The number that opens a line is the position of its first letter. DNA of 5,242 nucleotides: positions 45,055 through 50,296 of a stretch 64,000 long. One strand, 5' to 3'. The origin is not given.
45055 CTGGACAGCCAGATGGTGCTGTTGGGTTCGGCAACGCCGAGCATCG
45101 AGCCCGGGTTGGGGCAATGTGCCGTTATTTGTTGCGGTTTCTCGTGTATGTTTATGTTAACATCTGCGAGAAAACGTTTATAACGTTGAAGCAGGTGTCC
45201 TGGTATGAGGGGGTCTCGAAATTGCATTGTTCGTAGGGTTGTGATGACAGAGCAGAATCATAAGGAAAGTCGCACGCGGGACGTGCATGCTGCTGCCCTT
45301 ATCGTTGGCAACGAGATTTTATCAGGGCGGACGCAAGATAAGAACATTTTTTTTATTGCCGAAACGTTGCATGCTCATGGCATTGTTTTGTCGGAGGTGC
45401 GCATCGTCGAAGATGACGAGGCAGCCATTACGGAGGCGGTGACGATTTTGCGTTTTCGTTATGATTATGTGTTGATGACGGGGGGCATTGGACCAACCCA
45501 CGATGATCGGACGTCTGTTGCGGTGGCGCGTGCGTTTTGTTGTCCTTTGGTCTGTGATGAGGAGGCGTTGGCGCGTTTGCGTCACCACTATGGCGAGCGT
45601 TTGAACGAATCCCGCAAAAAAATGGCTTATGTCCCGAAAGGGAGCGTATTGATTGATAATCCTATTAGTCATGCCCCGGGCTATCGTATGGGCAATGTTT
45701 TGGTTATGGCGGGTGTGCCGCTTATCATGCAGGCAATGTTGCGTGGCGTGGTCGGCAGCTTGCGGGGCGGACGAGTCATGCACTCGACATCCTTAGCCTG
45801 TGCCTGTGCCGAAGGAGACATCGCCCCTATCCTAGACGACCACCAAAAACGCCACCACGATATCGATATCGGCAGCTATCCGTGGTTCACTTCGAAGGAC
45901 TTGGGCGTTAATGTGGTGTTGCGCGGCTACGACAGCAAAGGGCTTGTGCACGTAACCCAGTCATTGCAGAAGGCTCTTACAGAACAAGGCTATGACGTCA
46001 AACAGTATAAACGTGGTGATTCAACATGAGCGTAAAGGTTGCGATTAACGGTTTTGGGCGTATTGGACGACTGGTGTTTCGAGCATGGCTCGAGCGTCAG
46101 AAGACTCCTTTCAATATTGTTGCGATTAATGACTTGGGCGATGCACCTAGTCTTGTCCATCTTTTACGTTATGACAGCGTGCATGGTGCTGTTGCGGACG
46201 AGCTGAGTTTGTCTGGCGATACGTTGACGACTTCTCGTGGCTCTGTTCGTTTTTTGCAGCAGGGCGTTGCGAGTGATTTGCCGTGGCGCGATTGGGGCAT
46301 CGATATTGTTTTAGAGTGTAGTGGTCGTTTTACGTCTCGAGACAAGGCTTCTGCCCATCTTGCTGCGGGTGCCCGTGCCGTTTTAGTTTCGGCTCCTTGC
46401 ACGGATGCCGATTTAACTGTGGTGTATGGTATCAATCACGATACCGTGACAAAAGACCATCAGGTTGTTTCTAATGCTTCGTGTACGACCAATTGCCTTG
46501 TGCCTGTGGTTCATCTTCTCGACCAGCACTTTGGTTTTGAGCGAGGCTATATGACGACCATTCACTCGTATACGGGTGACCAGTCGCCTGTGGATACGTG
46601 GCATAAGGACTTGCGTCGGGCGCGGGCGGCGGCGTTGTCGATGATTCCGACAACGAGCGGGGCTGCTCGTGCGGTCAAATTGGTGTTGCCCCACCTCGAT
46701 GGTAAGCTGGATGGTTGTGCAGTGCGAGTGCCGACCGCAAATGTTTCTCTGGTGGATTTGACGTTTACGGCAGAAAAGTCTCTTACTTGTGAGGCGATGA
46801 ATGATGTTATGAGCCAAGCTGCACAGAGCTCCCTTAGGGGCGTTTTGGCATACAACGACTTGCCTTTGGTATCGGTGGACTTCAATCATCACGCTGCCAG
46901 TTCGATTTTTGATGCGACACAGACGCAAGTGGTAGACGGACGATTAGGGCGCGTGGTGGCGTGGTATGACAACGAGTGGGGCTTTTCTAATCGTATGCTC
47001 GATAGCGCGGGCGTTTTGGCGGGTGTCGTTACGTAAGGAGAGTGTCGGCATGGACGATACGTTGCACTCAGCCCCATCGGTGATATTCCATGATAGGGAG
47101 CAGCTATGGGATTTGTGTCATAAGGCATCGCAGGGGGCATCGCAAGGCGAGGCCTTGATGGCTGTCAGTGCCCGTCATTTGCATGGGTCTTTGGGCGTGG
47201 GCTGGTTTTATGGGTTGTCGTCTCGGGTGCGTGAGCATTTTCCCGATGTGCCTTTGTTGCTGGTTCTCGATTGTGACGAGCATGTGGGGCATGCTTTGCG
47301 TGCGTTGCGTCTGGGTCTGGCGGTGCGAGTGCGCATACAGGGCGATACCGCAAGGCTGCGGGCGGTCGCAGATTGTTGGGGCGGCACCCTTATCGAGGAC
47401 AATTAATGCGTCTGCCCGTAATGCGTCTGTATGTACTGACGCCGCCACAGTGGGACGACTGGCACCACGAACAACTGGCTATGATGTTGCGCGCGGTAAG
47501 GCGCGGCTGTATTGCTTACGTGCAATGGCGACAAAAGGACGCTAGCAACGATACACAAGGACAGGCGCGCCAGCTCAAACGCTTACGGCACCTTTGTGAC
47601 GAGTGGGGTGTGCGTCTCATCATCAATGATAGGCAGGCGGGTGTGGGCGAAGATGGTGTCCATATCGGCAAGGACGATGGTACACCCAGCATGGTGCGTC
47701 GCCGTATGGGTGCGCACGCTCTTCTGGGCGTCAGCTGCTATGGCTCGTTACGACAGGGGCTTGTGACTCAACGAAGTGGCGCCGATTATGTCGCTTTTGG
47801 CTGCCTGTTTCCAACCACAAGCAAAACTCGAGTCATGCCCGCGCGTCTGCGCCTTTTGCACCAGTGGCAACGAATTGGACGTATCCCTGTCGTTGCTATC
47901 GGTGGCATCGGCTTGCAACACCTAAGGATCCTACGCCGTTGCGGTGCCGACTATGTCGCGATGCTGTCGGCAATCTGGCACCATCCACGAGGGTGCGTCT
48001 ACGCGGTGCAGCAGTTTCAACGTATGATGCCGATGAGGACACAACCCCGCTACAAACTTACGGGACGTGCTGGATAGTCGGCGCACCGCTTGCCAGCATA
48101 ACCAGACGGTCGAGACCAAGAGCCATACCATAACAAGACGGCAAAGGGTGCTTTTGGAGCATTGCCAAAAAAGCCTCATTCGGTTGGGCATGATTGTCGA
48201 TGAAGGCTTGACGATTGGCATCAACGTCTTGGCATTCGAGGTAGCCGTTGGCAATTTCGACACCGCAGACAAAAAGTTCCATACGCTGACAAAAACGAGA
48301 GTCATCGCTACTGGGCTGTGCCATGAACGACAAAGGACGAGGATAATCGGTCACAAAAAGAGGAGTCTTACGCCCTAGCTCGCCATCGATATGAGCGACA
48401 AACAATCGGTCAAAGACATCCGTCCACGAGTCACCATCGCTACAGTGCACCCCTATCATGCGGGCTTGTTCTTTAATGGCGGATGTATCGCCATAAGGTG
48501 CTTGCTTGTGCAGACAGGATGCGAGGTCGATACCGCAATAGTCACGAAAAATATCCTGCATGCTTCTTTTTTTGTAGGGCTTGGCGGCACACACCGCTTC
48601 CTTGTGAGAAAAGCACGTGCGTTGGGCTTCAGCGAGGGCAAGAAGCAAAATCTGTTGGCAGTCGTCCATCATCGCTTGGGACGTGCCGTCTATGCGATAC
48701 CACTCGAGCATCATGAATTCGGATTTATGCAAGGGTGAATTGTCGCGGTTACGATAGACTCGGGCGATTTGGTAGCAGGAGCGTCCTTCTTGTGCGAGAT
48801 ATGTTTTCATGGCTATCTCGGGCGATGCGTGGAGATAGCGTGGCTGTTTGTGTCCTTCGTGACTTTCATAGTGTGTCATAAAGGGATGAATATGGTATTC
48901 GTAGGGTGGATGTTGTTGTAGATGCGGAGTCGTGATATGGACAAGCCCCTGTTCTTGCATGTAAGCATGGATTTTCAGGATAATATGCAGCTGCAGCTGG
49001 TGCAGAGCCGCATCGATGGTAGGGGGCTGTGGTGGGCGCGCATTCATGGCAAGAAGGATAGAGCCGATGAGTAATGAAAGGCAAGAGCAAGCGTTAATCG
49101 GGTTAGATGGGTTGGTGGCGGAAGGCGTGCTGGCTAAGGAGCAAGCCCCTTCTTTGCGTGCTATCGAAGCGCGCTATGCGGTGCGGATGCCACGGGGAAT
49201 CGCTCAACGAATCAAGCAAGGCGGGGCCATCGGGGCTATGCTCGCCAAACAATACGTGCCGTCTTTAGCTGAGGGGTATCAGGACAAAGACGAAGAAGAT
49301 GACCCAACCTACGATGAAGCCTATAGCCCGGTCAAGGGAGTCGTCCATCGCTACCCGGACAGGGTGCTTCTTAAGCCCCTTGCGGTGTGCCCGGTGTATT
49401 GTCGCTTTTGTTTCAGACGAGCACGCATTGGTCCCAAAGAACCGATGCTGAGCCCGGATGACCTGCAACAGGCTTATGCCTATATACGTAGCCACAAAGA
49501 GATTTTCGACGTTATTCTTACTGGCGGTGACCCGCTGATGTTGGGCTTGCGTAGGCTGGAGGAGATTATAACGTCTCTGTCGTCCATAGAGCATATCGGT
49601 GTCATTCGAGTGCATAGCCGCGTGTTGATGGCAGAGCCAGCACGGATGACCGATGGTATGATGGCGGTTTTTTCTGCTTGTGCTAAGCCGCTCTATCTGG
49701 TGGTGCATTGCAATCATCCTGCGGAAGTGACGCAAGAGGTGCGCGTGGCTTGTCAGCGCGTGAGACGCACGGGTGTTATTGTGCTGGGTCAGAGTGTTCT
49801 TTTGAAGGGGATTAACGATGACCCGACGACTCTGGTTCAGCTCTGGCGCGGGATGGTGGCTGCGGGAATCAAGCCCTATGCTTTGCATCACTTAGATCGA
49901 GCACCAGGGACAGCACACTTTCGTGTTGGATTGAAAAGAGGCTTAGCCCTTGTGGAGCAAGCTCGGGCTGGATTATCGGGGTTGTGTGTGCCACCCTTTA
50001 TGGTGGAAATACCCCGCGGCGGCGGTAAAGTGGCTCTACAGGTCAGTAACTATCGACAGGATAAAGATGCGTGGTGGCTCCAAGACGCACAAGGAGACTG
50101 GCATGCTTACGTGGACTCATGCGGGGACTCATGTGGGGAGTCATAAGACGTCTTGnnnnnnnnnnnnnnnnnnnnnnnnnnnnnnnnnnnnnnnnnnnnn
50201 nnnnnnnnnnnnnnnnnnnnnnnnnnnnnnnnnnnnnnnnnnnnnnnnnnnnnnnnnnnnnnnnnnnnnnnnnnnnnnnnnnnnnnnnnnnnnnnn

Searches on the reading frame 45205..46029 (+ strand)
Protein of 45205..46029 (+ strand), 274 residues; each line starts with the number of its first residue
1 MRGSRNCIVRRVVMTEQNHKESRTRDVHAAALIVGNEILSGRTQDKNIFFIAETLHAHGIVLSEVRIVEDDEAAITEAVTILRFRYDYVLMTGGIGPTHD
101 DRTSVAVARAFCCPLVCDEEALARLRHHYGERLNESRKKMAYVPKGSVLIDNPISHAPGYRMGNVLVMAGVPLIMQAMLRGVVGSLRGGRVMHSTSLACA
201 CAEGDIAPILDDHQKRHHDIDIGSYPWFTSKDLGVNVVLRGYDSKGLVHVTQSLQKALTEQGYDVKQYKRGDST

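Call 28: search_protein_families(library=pfam, max_evalue=0.00001, proteins=[window:45205-46029:+])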
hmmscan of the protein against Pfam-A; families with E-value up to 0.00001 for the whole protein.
window:45205-46029:+ (274 aa): 2 families
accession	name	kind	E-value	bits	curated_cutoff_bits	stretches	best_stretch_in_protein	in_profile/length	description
PF00994.29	MoCF_biosynth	-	7.1e-30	104.1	26.6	1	31-183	2-138/144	Probable molybdopterin binding domain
PF24102.1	FLAD1_M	-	4.4e-16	58.9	27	1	192-261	2-72/78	FAD synthase, middle domain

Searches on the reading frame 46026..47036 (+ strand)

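Call 29: search_protein_families(library=pfam, max_evalue=0.00001, proteins=[window:46026-47036:+])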
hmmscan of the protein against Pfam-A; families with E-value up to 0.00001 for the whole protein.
window:46026-47036:+ (336 aa): 2 families
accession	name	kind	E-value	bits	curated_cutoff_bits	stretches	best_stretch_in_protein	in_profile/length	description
PF02800.25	Gp_dh_C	-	1.6e-59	200.5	24.4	1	158-314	1-158/158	Glyceraldehyde 3-phosphate dehydrogenase, C-terminal domain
PF00044.30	Gp_dh_N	-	1.3e-31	109.3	31.7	1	3-104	1-100/101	Glyceraldehyde 3-phosphate dehydrogenase, NAD binding domain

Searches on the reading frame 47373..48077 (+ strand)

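Call 29: search_protein_families(library=pfam, max_evalue=0.00001, proteins=[window:47373-48077:+])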
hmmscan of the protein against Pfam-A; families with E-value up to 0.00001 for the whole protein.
window:47373-48077:+ (234 aa): 1 family
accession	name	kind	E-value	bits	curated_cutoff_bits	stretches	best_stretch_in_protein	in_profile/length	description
PF02581.23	TMP-TENI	-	1.6e-41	142.1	27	1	19-201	1-180/180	Thiamine monophosphate synthase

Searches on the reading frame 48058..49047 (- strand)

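Call 29: search_protein_families(library=pfam, max_evalue=0.00001, proteins=[window:48058-49047:-])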
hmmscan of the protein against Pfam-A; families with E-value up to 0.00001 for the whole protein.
window:48058-49047:- (329 aa): 1 family
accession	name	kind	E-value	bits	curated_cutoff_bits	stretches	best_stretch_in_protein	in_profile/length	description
PF00152.25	tRNA-synt_2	-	2.8e-33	115.7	25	1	17-328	23-301/308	tRNA synthetases class II (D, K and N)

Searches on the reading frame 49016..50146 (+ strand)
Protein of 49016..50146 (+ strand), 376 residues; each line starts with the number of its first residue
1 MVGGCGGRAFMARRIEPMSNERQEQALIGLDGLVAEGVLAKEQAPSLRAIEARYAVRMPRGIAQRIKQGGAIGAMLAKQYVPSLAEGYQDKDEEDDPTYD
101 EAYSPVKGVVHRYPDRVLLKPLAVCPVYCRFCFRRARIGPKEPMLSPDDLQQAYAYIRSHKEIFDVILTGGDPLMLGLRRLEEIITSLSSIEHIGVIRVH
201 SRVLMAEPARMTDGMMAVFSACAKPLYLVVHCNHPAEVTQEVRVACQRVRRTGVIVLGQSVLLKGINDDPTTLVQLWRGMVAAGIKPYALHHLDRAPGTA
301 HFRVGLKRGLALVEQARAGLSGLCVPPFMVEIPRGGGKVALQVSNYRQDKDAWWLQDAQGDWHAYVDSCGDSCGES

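Call 29: search_protein_families(library=pfam, max_evalue=0.00001, proteins=[window:49016-50146:+])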
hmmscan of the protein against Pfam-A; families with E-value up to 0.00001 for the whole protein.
window:49016-50146:+ (376 aa): 1 family
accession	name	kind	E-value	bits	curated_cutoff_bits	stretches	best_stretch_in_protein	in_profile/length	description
PF04055.27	Radical_SAM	-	6.2e-08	33.4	29.5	1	123-269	5-157/166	Radical SAM superfamily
